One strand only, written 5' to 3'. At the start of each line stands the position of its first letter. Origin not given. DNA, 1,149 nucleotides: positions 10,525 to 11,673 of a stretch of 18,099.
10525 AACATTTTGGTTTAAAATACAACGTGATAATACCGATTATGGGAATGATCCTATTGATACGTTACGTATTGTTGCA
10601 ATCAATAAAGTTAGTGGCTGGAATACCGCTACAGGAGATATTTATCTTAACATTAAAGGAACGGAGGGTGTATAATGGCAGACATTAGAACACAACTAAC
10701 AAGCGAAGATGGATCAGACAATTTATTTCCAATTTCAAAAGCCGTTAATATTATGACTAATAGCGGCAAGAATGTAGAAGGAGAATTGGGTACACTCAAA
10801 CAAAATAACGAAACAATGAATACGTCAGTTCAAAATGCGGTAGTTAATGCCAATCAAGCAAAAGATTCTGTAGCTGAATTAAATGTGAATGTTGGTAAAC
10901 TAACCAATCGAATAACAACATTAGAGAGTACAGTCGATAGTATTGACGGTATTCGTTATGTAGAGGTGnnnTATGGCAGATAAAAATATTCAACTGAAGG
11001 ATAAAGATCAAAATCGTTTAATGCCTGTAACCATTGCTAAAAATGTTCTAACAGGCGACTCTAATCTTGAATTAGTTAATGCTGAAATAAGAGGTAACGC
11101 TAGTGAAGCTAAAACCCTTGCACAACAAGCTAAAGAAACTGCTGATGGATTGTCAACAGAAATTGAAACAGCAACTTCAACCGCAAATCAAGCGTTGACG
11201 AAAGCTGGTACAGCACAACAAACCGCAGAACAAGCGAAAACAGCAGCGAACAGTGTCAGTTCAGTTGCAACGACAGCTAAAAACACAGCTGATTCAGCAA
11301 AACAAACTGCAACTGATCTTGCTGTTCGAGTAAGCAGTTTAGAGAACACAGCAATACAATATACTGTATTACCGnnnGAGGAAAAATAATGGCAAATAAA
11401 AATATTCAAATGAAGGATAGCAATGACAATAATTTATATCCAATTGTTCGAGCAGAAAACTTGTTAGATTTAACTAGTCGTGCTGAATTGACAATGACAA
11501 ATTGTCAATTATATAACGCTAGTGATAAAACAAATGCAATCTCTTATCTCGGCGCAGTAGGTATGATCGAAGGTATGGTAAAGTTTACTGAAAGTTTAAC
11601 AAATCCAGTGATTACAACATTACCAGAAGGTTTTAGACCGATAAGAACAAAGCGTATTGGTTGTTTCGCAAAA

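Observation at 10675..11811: Three consecutive fibre-like genes sharing a conserved about 27-aa N-terminal module (and near-identical first 30 nt) but different C-terminal domains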

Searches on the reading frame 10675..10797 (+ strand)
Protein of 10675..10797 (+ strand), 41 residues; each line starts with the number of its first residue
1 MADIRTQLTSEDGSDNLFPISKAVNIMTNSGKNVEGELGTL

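Call 44: search_protein_families(library=phrogs, proteins=[window:10675-10797:+], max_evalue=10)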
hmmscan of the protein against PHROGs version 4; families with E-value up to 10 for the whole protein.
seq(41 aa): 0 families

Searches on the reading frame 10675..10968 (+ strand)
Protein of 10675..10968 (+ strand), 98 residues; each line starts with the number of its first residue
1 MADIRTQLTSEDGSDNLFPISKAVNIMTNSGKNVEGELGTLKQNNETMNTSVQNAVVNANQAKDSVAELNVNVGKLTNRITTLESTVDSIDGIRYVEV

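Call 4: search_protein_families(library=pfam, proteins=[window:10675-10968:+], max_evalue=0.1)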
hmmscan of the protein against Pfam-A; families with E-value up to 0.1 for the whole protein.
window:10675-10968:+ (98 aa): 18 families
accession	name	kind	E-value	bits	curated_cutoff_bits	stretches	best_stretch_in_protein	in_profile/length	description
PF09726.14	Macoilin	-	0.00018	20.7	32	1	21-72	417-468/671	Macoilin family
PF23991.1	DUF7310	-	0.0017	19.3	40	1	55-92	21-58/83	Coiled-coil region of unknown function (DUF7310)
PF10046.14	BLOC1_2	-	0.0027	18.5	33.4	1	28-93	5-70/96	Biogenesis of lysosome-related organelles complex-1 subunit 2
PF01116.26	F_bP_aldolase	-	0.004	17.1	25.5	1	14-72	110-167/277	Fructose-bisphosphate aldolase class-II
PF06009.19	Laminin_II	-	0.0058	17.1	33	1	22-86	17-81/138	Laminin Domain II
PF25014.1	NET2A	-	0.012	15.9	33.1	1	32-89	90-150/235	NET2A-like domain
PF05531.17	NPV_P10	-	0.014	16.3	29.8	1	50-93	21-64/75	Nucleopolyhedrovirus P10 protein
PF10473.14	CENP-F_leu_zip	-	0.016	15.7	34.5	1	34-87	22-75/140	Leucine-rich repeats of kinetochore protein Cenp-F/LEK1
PF15960.10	DUF4763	-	0.016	14.9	30.1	1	25-91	81-147/236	Domain of unknown function (DUF4763)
PF07889.17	DUF1664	-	0.019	15.5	34.6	1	32-90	62-120/124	Protein of unknown function (DUF1664)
PF05377.16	FlaC_arch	-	0.027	15.3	27.8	0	32-54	10-32/55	Flagella accessory protein C (FlaC)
PF08286.16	Spc24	-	0.03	15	25.3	0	15-62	4-48/109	Spc24 subunit of Ndc80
PF05929.16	Phage_GPO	-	0.039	14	33.6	1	21-91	178-248/268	Phage capsid scaffolding protein (GPO) serine peptidase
PF07956.16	DUF1690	-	0.061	14.2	29.7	1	31-89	36-94/139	Protein of Unknown function (DUF1690)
PF15684.10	AROS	-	0.069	14.2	27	1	13-86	11-84/129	Active regulator of SIRT1, or 40S ribosomal protein S19-binding 1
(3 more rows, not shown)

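Call 5: search_protein_families(library=phrogs, proteins=[window:10675-10968:+], max_evalue=0.01)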
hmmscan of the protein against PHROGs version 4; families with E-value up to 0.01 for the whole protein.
window:10675-10968:+ (98 aa): 2 families
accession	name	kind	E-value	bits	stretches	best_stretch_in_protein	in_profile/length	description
phrog_1775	-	head and packaging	0.0077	14.7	1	28-89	518-579/1609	minor head protein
phrog_9959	-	tail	0.0084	14.6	1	21-91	1625-1694/1708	tail length tape measure protein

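Call 15: search_dna_similar(query=window:10675-10968:+, collection=phages, mode=protein, max_evalue=0.01, max_rows=40)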
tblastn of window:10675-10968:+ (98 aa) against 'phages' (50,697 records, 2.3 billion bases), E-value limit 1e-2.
Records with a match: 2; places in all: 2; records where one place covers at least 80% of the query: 2.
Best place of each record, by identity: 90-95% 1; 60-80% 1.
By first word of the organism name: Enterococcus 2.
By host as written in the record: Enterococcus faecium 1; - 1.
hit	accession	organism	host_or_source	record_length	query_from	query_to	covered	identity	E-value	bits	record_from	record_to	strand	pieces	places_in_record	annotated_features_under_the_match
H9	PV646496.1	Enterococcus phage CUB-FM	Enterococcus faecium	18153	1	98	100%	92.9%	8e-53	181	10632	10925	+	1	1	hypothetical protein (x2)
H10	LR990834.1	Enterococcus phage Athos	-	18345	1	98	100%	79.6%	1e-43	155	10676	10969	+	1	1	Hypothetical protein (x2)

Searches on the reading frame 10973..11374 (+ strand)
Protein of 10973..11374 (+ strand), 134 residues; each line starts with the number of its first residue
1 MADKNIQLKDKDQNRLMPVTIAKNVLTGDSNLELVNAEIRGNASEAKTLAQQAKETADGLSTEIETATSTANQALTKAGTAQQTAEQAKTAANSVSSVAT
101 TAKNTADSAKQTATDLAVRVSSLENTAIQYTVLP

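Call 4: search_protein_families(library=pfam, proteins=[window:10973-11374:+], max_evalue=0.1)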
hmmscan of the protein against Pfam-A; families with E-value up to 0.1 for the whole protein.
window:10973-11374:+ (134 aa): 3 families
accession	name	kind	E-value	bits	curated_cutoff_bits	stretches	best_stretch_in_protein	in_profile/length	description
PF11839.13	Alanine_zipper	-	1.2e-08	35.6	23.1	1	63-120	2-59/69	Alanine-zipper, major outer membrane lipoprotein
PF17565.7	DUF5471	-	0.013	16.2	25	1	35-74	23-62/70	Family of unknown function (DUF5471)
PF25547.1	WXG100_2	-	0.075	13.4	27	0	41-117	26-106/150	WXG100 like domain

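Call 5: search_protein_families(library=phrogs, proteins=[window:10973-11374:+], max_evalue=0.01)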
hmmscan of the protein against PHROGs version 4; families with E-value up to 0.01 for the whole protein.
window:10973-11374:+ (134 aa): 13 families
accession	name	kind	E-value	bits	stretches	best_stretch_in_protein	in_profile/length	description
phrog_13173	-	tail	1.5e-05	24.8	1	37-114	152-235/674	tail fiber protein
phrog_19280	-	unknown function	0.00014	21.6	1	41-127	149-236/623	-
phrog_32829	-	tail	0.0011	18.1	1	10-129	104-230/840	tail fiber protein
phrog_25042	-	tail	0.0015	18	1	43-115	144-216/632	tail fiber protein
phrog_7994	-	other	0.0016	16.8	1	52-121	1151-1220/2175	glycerophosphoryl diester phosphodiesterase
phrog_16040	-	head and packaging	0.0022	17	1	24-128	254-358/1254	virion structural protein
phrog_788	-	tail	0.0028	18.5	1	27-125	123-223/297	tail protein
phrog_4978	-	tail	0.0031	17.3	1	64-122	164-222/797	tail protein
phrog_13481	-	tail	0.0049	16.8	0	40-118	186-264/596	tail fiber protein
phrog_33642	-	tail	0.005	16.3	1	31-118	200-315/675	tail fiber assembly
phrog_25788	-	tail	0.0055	16.4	1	31-112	62-145/603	tail fiber protein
phrog_32265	-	unknown function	0.0082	16.1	1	23-120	107-211/609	-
phrog_7660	-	tail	0.0091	14.7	1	38-113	338-413/1656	tail fiber protein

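Call 14: search_dna_similar(query=window:10973-11374:+, collection=phages, mode=protein, max_evalue=0.01, max_rows=40)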
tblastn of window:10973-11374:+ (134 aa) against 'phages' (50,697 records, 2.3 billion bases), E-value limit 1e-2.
Records with a match: 2; places in all: 2; records where one place covers at least 80% of the query: 2.
Best place of each record, by identity: 90-95% 1; 60-80% 1.
By first word of the organism name: Enterococcus 2.
By host as written in the record: Enterococcus faecium 1; - 1.
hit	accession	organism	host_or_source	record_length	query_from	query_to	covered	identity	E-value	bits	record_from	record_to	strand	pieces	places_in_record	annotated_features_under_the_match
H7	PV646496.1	Enterococcus phage CUB-FM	Enterococcus faecium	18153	1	134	100%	93.0%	2e-55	236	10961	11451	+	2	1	hypothetical protein (x2)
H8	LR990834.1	Enterococcus phage Athos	-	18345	1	134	100%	74.6%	3e-32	124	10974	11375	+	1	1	Hypothetical protein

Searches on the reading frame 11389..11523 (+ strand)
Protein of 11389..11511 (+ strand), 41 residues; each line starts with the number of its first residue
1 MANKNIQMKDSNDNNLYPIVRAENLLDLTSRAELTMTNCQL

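Call 43: search_dna_similar(query=window:11389-11502:+, collection=phages, mode=protein, max_evalue=10, max_rows=40)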
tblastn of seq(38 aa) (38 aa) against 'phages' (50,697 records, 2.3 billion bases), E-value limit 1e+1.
Records with a match: 5; places in all: 6; records where one place covers at least 80% of the query: 5.
Best place of each record, by identity: 95-99% 1; 90-95% 1; <60% 3.
By first word of the organism name: Gordonia 3; Enterococcus 2.
By host as written in the record: Gordonia terrae 3612 3; - 1; Enterococcus faecium 1.
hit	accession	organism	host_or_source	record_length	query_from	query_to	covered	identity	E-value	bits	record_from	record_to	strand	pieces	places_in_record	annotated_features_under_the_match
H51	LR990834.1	Enterococcus phage Athos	-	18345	1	38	100%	97.4%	1e-16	76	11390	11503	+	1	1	Hypothetical protein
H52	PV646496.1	Enterococcus phage CUB-FM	Enterococcus faecium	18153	1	38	100%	92.1%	2e-15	72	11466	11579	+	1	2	hypothetical protein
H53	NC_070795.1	Gordonia phage BoyNamedSue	Gordonia terrae 3612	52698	1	35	92%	25.7%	3e+0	29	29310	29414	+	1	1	33: hypothetical protein | 34: hypothetical protein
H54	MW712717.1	Gordonia phage BoyNamedSue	Gordonia terrae 3612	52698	1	35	92%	25.7%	3e+0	29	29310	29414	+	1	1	33: hypothetical protein | 34: hypothetical protein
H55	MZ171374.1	Gordonia phage AlumE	Gordonia terrae 3612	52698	1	35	92%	25.7%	3e+0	29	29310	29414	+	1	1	33: hypothetical protein | 34: DNA binding protein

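Call 44: search_protein_families(library=phrogs, proteins=[window:11389-11511:+], max_evalue=10)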
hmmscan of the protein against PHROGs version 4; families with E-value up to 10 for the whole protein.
seq(41 aa): 0 families

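Call 63: search_solved_structures(query=A4, max_evalue=10, show_alignments=5)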
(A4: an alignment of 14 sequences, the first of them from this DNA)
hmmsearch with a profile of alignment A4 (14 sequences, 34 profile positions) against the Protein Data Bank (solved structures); distinct sequences matched with E-value up to 10: 2.
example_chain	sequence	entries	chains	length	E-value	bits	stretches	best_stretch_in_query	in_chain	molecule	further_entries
5xku_B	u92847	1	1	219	1.6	11.8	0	2-11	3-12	HNIgGA6 light chain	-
6yio_L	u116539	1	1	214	8.1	9.5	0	17-22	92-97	FAB FRGAMENT LIGHT CHAIN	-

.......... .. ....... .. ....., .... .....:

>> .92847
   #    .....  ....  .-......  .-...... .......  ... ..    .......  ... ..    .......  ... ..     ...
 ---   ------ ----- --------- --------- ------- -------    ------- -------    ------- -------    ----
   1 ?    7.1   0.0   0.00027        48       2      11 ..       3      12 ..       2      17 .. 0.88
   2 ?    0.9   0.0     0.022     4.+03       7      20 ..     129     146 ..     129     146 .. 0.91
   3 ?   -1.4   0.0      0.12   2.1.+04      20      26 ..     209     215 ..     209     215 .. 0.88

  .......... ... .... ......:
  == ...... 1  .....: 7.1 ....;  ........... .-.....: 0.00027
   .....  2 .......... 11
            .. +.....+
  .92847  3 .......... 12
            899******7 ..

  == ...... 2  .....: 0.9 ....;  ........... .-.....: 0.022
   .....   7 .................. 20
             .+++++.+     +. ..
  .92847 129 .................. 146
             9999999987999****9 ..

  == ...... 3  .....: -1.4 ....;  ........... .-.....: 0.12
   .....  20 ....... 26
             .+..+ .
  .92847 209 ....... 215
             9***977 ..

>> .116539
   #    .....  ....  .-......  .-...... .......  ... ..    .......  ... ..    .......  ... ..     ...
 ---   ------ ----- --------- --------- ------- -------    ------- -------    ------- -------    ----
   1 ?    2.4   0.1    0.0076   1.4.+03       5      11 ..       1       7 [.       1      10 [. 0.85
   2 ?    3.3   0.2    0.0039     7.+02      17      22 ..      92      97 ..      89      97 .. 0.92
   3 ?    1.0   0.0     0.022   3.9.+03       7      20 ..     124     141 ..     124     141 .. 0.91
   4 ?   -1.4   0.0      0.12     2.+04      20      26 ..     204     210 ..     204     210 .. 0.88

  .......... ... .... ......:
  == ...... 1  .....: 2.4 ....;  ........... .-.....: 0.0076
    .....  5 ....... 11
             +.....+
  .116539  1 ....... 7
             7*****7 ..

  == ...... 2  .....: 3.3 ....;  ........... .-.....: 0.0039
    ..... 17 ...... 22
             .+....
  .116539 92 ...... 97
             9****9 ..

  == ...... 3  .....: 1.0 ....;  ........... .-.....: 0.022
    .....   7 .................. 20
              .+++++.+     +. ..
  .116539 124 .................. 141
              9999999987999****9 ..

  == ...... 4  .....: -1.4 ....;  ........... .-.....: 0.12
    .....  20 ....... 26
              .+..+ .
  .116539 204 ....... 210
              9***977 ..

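Call 66: find_homologous_proteins(query=A5, max_evalue=1)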
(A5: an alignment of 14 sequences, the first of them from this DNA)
Query A5 (14 sequences) (45 aa, profile of the alignment): 11 proteins with E <= 1 among 34 candidates.
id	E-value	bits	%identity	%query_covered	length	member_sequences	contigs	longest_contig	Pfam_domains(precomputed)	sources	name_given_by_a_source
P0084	2.5e-15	74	55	58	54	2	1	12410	-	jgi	jgi:hypothetical protein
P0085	8.2e-13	66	45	58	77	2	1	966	-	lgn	-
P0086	2.3e-12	64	55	58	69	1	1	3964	-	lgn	-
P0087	7.8e-12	62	43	56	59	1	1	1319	-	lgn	-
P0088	1.3e-10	59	52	58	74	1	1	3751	-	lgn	-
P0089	2.1e-10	58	36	51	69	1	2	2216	-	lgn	-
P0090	3.3e-10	57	39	40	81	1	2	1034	-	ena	-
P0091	2.1e-9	55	45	89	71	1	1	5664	-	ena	-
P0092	1.9e-7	48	42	73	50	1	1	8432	-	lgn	-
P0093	4.9e-3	34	44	71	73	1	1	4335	-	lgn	-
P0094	6.1e-3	34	44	71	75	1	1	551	-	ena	-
